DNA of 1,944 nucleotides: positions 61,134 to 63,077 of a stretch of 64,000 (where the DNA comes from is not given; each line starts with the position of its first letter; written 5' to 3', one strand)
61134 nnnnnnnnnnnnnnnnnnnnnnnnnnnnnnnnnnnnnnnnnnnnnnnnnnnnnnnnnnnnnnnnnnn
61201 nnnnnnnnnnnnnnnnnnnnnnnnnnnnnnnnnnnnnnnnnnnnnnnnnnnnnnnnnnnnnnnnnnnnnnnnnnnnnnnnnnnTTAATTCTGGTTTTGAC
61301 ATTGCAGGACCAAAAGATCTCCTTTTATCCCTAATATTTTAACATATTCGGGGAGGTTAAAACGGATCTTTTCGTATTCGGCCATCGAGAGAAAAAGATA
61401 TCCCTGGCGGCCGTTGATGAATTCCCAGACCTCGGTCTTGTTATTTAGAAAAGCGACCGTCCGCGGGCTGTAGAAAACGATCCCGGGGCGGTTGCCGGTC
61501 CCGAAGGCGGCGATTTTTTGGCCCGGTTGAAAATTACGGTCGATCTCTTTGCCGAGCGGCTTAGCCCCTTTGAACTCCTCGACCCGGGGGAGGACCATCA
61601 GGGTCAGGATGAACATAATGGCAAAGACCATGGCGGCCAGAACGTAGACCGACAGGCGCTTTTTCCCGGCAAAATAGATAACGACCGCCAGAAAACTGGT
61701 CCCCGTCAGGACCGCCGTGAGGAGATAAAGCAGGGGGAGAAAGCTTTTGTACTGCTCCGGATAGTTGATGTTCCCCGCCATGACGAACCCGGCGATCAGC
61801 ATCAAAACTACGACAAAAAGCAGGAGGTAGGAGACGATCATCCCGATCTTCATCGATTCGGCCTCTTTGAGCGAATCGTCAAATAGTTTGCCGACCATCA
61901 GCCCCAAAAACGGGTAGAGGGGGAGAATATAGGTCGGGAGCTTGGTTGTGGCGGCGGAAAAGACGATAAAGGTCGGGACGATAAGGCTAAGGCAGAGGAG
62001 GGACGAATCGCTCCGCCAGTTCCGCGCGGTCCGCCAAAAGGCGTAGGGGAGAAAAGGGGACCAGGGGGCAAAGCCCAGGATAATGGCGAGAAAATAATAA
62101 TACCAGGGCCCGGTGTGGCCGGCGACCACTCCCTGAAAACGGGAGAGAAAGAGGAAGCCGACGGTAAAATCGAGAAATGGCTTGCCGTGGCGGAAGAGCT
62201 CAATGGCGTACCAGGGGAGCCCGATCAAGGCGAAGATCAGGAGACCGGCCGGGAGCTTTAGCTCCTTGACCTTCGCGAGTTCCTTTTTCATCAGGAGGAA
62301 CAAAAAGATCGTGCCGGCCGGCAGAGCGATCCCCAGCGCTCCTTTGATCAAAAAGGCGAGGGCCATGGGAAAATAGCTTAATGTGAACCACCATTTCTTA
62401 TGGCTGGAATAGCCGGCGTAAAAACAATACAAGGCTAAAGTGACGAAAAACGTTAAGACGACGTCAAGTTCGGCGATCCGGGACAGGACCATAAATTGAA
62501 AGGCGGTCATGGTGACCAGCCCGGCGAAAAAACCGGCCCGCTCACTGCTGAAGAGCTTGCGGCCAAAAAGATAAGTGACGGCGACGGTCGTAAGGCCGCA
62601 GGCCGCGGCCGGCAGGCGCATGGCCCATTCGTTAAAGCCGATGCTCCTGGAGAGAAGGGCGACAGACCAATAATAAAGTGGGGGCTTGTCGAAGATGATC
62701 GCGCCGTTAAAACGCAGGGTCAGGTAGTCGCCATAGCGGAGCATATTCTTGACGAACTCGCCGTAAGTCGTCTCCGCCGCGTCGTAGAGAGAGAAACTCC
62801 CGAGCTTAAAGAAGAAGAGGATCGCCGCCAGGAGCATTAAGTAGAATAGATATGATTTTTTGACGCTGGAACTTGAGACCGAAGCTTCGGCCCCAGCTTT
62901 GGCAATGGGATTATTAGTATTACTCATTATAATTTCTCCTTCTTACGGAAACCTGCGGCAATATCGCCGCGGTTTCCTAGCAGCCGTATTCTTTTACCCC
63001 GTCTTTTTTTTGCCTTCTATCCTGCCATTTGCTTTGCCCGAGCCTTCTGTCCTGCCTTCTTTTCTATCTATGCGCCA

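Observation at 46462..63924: Envelope glycosylation super-cluster: four tandem ArnT/PMT-like GT-C paralogs with an ArnC-like donor synthase, three GT9 heptosyltransferase-like genes, an LpxB-like gene, an LpxL-like gene and a partial MsbA-like gene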

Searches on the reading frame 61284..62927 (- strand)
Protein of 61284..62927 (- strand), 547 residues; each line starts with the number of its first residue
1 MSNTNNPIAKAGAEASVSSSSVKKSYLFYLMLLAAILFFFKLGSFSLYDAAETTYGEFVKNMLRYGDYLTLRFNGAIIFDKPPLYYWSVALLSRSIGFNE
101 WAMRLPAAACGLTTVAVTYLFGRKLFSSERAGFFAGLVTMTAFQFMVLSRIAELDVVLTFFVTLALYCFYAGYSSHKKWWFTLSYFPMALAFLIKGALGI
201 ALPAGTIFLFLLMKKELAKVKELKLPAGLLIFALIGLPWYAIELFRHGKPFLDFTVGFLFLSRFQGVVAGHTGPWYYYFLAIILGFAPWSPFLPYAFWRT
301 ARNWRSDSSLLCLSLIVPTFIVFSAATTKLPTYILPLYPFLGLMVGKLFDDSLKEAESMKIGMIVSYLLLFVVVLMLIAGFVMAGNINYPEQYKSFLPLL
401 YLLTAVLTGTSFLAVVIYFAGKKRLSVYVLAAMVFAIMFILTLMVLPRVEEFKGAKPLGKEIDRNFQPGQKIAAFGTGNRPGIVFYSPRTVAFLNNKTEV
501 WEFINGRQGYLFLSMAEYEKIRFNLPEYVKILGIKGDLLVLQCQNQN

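Call 4: search_protein_families(library=pfam, proteins=[window:61284-62927:-], max_evalue=0.01)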
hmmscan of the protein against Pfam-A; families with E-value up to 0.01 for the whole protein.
window:61284-62927:- (547 aa): 2 families
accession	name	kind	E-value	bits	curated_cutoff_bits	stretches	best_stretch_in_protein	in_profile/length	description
PF13231.12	PMT_2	-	2.5e-23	83.5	26.1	1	80-239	1-160/160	Dolichyl-phosphate-mannose-protein mannosyltransferase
PF02366.24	PMT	-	2.5e-21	76.8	22.7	1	26-241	4-232/245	Dolichyl-phosphate-mannose-protein mannosyltransferase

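Call 6: search_protein_families(library=ncbifam, proteins=[window:61284-62927:-], max_evalue=0.01)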
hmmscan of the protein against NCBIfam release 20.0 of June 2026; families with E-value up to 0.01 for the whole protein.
window:61284-62927:- (547 aa): 3 families
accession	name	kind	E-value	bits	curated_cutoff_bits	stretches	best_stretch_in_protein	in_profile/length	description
NF009784.2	PRK13279.1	equivalog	2.2e-43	148.7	567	1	23-448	3-429/539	lipid IV(A) 4-amino-4-deoxy-L-arabinosyltransferase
NF058602.1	PrMnsylTfPmt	equivalog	2.2e-08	33.4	800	1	81-172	99-190/530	protein O-mannosyltransferase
TIGR03663.1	TIGR03663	subfamily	1.8e-07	30.5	126.25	1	27-378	4-365/435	flippase activity-associated protein Agl23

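Call 34: search_solved_structures(query=window:61284-62927:-, max_evalue=0.01, show_alignments=1)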
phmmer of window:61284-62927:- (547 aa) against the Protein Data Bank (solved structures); distinct sequences matched with E-value up to 0.01: 1.
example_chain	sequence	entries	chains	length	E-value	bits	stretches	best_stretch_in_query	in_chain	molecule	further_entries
5ezm_A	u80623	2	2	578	5.1e-33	118.2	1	24-365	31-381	4-amino-4-deoxy-L-arabinose transferase or related glycosyltransferases of PMT family | 4-amino-4-deoxy-L-arabinose (L-Ara4N) transferase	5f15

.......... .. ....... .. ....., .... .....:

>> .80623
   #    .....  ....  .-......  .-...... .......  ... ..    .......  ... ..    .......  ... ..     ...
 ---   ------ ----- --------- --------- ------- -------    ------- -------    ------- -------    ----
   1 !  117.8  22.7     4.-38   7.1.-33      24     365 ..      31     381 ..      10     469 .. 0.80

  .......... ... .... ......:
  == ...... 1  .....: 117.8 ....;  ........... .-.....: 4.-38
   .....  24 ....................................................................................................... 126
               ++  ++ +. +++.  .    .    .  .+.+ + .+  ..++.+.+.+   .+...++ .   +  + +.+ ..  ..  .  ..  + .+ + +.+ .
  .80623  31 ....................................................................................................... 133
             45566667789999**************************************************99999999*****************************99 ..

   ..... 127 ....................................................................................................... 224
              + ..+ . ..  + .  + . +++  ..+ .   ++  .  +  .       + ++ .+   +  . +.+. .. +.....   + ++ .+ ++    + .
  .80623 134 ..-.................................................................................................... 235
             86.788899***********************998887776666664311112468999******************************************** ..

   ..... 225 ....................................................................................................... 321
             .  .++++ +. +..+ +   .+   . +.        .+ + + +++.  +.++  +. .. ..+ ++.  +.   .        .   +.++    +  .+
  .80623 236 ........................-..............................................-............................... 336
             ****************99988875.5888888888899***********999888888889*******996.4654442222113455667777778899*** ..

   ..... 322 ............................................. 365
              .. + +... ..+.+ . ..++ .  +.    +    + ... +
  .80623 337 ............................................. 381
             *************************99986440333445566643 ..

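Call 37: find_homologous_proteins(query=window:61284-62927:-, max_evalue=1e-20)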
Query window:61284-62927:- (547 aa): 191 proteins with E <= 1e-20 among 8000 candidates; the best 120 are listed.
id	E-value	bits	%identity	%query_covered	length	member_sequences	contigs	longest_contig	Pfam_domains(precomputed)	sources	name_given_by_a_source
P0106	0.0e+0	1057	86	100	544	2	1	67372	PF02366.25,PF13231.13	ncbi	ncbi:MAG: glycosyltransferase family 39 protein [Candidatus Margulisiibacteriota bacterium]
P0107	1.8e-272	923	78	95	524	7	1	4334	PF02366.25,PF13231.13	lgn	-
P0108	3.3e-192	659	58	95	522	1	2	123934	PF02366.25,PF13231.13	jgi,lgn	jgi:4-amino-4-deoxy-L-arabinose transferase-like glycosyltransferase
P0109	1.7e-188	646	59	94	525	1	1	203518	PF02366.25,PF03901.24,PF13231.13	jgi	jgi:4-amino-4-deoxy-L-arabinose transferase-like glycosyltransferase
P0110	2.8e-188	646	59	94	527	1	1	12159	PF02366.25,PF13231.13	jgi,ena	-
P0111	4.9e-188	645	56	99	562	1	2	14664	PF02366.25,PF13231.13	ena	-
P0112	7.2e-188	644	59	92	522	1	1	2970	PF02366.25,PF13231.13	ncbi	-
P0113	5.9e-187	641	60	94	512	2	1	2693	PF02366.25,PF13231.13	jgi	-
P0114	1.0e-185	637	58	91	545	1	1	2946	PF02366.25,PF13231.13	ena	-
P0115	6.3e-184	631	57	91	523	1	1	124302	PF02366.25,PF13231.13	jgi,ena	-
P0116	7.2e-184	631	57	94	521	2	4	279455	PF02366.25,PF03901.24,PF13231.13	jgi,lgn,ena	-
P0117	8.7e-183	627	57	95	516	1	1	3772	PF02366.25,PF13231.13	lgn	-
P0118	1.6e-181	623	58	94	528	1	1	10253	PF02366.25,PF13231.13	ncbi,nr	ncbi:MAG: glycosyltransferase family 39 protein [Candidatus Margulisbacteria bacterium]|nr:glycosylt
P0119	1.2e-180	620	57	94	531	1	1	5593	PF02366.25,PF13231.13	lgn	-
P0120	2.6e-180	619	57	94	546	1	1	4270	PF02366.25,PF13231.13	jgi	jgi:4-amino-4-deoxy-L-arabinose transferase-like glycosyltransferase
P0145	7.2e-166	572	56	87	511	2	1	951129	PF02366.25,PF03901.24,PF13231.13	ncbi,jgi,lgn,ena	ncbi:MAG: glycosyltransferase family 39 protein [Candidatus Margulisiibacteriota bacterium]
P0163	2.3e-156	540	50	93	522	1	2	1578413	PF02366.25,PF03901.24,PF13231.13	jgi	jgi:4-amino-4-deoxy-L-arabinose transferase-like glycosyltransferase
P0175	7.1e-153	529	51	95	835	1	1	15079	PF02366.25,PF03279.19,PF13231.13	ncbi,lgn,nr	ncbi:glycosyltransferase family 39 protein [Candidatus Saganbacteria bacterium]|nr:glycosyltransfera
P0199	1.1e-143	498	48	96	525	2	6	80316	PF02366.25,PF13231.13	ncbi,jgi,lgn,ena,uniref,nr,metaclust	ncbi:hypothetical protein A2291_04210 [candidate division WOR-1 bacterium RIFOXYB2_FULL_42_35]|unire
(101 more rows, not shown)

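Call 39: find_encoding_contigs(protein=P0163, flank=10000, max_places=1)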
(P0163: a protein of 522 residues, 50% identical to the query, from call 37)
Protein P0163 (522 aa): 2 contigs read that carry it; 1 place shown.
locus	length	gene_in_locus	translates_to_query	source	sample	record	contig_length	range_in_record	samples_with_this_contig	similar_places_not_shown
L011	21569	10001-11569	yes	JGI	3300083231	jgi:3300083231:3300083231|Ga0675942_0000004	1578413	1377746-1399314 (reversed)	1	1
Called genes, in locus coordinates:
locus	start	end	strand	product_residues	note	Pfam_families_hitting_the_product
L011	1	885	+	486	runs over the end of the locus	PF02321:OEP (faint)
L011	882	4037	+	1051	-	PF00873:ACR_tran, PF02355:SecD_SecF_C (faint)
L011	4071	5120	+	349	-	PF00291:PALP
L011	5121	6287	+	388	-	PF04015:DUF362, PF00037:Fer4 (faint), PF12797:Fer4_2 (faint), PF12838:Fer4_7 (weak), PF13237:Fer4_10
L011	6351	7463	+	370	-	PF02684:LpxB (faint)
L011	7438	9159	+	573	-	PF00664:ABC_membrane, PF02463:SMC_N (faint), PF00005:ABC_tran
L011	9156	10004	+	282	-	PF03279:Lip_A_acyltrans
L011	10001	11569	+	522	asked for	PF02366:PMT, PF03901:Glyco_transf_22 (weak), PF13231:PMT_2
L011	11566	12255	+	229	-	PF00535:Glycos_transf_2, PF13641:Glyco_tranf_2_3 (weak)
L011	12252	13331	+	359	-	-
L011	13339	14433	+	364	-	PF20706:GT4-conflict (weak), PF00534:Glycos_transf_1, PF13692:Glyco_trans_1_4, PF13524:Glyco_trans_1_2 (weak)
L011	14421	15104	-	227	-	PF00535:Glycos_transf_2, PF10111:Glyco_tranf_2_2 (weak)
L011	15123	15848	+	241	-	-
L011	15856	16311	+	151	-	PF14063:DUF4254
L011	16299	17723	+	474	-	PF01075:Glyco_transf_9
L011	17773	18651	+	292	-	PF00535:Glycos_transf_2, PF10111:Glyco_tranf_2_2, PF13641:Glyco_tranf_2_3, PF02709:Glyco_transf_7C (weak)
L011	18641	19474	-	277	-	PF00535:Glycos_transf_2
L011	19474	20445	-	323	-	PF01075:Glyco_transf_9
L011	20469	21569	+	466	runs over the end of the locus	PF13231:PMT_2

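Call 40: find_encoding_contigs(protein=P0145, flank=10000, max_places=1)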
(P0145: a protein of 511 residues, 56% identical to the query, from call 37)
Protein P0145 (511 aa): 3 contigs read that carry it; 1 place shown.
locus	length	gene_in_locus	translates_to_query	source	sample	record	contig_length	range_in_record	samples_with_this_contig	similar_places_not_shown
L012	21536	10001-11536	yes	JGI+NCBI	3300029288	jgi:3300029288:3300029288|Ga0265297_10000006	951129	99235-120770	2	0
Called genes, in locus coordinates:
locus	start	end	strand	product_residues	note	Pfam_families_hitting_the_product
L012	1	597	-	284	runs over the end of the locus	-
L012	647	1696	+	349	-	PF00291:PALP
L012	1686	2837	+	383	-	PF04015:DUF362, PF13237:Fer4_10 (weak)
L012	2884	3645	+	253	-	PF08241:Methyltransf_11 (weak)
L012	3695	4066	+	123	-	-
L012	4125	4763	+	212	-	PF20108:DUF6498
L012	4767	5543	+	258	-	PF11306:DUF3108 (weak)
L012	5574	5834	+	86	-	PF12674:Zn_ribbon_2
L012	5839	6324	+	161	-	-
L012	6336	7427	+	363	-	PF02684:LpxB (faint)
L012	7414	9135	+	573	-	PF00664:ABC_membrane, PF00005:ABC_tran, PF02463:SMC_N (faint)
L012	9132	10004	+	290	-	PF03279:Lip_A_acyltrans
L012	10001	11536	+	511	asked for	PF02366:PMT, PF03901:Glyco_transf_22 (weak), PF13231:PMT_2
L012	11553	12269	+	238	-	PF00535:Glycos_transf_2, PF13641:Glyco_tranf_2_3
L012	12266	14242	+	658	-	PF00535:Glycos_transf_2, PF10111:Glyco_tranf_2_2 (faint), PF13641:Glyco_tranf_2_3, PF13632:Glyco_trans_2_3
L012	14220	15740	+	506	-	PF09852:DUF2079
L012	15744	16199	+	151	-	PF14063:DUF4254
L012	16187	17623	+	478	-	PF01075:Glyco_transf_9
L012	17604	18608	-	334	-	PF01075:Glyco_transf_9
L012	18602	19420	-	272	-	PF00535:Glycos_transf_2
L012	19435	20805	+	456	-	PF13231:PMT_2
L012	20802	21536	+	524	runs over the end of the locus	PF13231:PMT_2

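Call 41: find_encoding_contigs(protein=P0199, flank=10000, max_places=1)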
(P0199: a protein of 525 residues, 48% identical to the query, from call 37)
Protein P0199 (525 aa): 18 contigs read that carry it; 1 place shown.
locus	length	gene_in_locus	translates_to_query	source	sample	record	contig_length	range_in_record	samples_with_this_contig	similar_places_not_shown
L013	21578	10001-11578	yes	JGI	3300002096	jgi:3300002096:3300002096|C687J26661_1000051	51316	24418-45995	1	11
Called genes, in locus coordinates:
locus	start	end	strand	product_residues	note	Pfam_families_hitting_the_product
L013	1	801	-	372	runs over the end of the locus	PF06925:MGDG_synth, PF02350:Epimerase_2, PF13439:Glyco_transf_4 (weak), PF00534:Glycos_transf_1, PF04101:Glyco_tran_28_C, PF13692:Glyco_trans_1_4 (weak)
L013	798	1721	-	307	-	PF01073:3Beta_HSD, PF01370:Epimerase, PF02719:Polysacc_synt_2, PF04321:RmlD_sub_bind, PF05368:NmrA (weak), PF13460:NAD_binding_10, PF16363:GDP_Man_Dehyd, PF07993:NAD_binding_4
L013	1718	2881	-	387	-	PF13439:Glyco_transf_4, PF13579:Glyco_trans_4_4, PF20706:GT4-conflict, PF00534:Glycos_transf_1, PF13692:Glyco_trans_1_4, PF13524:Glyco_trans_1_2 (weak)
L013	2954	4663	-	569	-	PF08497:Radical_SAM_N, PF04055:Radical_SAM (weak), PF11842:DUF3362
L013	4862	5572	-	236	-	PF13353:Fer4_12, PF04055:Radical_SAM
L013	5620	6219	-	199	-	PF06736:TMEM175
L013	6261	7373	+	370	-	PF02684:LpxB (faint)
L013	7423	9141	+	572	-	PF00664:ABC_membrane, PF00005:ABC_tran, PF02463:SMC_N (faint), PF13304:AAA_21 (faint)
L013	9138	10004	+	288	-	PF03279:Lip_A_acyltrans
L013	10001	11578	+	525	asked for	PF02366:PMT, PF13231:PMT_2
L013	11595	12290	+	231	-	PF00535:Glycos_transf_2, PF13641:Glyco_tranf_2_3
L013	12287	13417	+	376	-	-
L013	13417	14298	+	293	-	-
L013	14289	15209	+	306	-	PF00535:Glycos_transf_2, PF10111:Glyco_tranf_2_2, PF13641:Glyco_tranf_2_3 (weak), PF13506:Glyco_transf_21 (weak), PF13632:Glyco_trans_2_3 (faint)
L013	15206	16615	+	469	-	PF01075:Glyco_transf_9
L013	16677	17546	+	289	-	PF00535:Glycos_transf_2, PF10111:Glyco_tranf_2_2, PF13506:Glyco_transf_21 (faint), PF13641:Glyco_tranf_2_3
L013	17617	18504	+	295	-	PF00535:Glycos_transf_2, PF13641:Glyco_tranf_2_3, PF13506:Glyco_transf_21 (faint)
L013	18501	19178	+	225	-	-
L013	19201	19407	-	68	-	PF10122:Zn_ribbon_Com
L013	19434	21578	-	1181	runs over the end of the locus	PF00113:Enolase_C, PF03952:Enolase_N (weak)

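Call 48: search_protein_families(library=pfam, proteins=[L012:15744-16199:+, L012:12266-14242:+], max_evalue=0.1)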
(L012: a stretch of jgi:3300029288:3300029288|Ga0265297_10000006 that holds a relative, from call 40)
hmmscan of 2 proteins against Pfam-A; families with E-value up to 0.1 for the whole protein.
L012:15744-16199:+ (151 aa): 2 families
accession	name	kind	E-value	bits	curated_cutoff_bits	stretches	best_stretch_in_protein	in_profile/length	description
PF14063.11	DUF4254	-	7.5e-17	61.9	27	2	92-148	6-62/144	Protein of unknown function (DUF4254)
PF19802.4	DUF6285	-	0.066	14.3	28.1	0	27-67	50-90/91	Domain of unknown function (DUF6285)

L012:12266-14242:+ (658 aa): 8 families
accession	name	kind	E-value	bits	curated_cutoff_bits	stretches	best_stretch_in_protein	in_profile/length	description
PF00535.33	Glycos_transf_2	-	4.5e-23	82.5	23.3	1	5-159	1-163/168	Glycosyl transferase family 2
PF13641.12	Glyco_tranf_2_3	-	2.8e-17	63.9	27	1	4-212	3-223/230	Glycosyltransferase like family 2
PF13632.12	Glyco_trans_2_3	-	1.3e-09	38.7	27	1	84-266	2-183/198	Glycosyl transferase family group 2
PF10111.15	Glyco_tranf_2_2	-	4.4e-06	26.8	27.3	1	10-105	8-106/276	Glycosyltransferase like family 2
PF13506.12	Glyco_transf_21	-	0.015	15.2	21.7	1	132-196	86-150/174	Glycosyl transferase family 21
PF00534.26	Glycos_transf_1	-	0.019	14.9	26.4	1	562-634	105-170/172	Glycosyl transferases group 1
PF08372.16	PRT_C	-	0.02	15.1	28.1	1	579-627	48-96/156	Plant phosphoribosyltransferase C-terminal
PF13704.12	Glyco_tranf_2_4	-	0.044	14.7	27.5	0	19-72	5-58/98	Glycosyl transferase family 2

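Call 56: search_protein_families(library=pfam, proteins=[L013:12287-13417:+, L013:13417-14298:+, L011:12252-13331:+], max_evalue=0.01)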
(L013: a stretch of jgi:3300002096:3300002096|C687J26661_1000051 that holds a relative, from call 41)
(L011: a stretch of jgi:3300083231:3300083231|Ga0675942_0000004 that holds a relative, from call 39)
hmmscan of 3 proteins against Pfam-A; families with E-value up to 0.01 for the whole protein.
L013:12287-13417:+ (376 aa): 0 families

L013:13417-14298:+ (293 aa): 0 families

L011:12252-13331:+ (359 aa): 1 family
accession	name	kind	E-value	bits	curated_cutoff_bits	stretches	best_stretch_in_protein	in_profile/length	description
PF04007.18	DUF354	-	0.0019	17.8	22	1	252-286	254-288/349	Protein of unknown function (DUF354)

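Call 81: search_protein_families(library=ncbifam, proteins=[L012:15744-16199:+], max_evalue=0.01)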
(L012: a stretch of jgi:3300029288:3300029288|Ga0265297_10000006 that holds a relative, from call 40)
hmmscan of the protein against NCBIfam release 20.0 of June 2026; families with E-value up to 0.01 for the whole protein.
L012:15744-16199:+ (151 aa): 0 families

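Call 83: find_encoding_contigs(protein=P0175, flank=8000, max_places=1)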
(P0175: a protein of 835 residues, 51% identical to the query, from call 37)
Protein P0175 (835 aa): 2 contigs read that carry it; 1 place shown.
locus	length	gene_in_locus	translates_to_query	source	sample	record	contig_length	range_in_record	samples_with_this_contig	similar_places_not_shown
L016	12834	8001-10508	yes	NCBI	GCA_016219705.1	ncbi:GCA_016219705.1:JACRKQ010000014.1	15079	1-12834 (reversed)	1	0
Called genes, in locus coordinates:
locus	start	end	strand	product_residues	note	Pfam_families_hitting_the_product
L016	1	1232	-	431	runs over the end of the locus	PF13393:tRNA-synt_His, PF00152:tRNA-synt_2 (faint), PF00587:tRNA-synt_2b, PF03129:HGTP_anticodon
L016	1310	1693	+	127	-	-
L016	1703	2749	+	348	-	PF00291:PALP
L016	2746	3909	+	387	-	PF04015:DUF362, PF00037:Fer4 (faint), PF12837:Fer4_6 (faint), PF13237:Fer4_10 (weak)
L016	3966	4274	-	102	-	PF00076:RRM_1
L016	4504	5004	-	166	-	PF01931:NTPase_I-T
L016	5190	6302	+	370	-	PF02684:LpxB (faint)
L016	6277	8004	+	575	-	PF00664:ABC_membrane, PF02463:SMC_N (faint), PF00005:ABC_tran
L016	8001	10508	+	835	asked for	PF03279:Lip_A_acyltrans, PF02366:PMT, PF13231:PMT_2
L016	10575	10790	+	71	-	PF18929:DUF5678 (weak)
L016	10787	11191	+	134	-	-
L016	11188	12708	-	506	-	PF00239:Resolvase, PF07508:Recombinase, PF13408:Zn_ribbon_recom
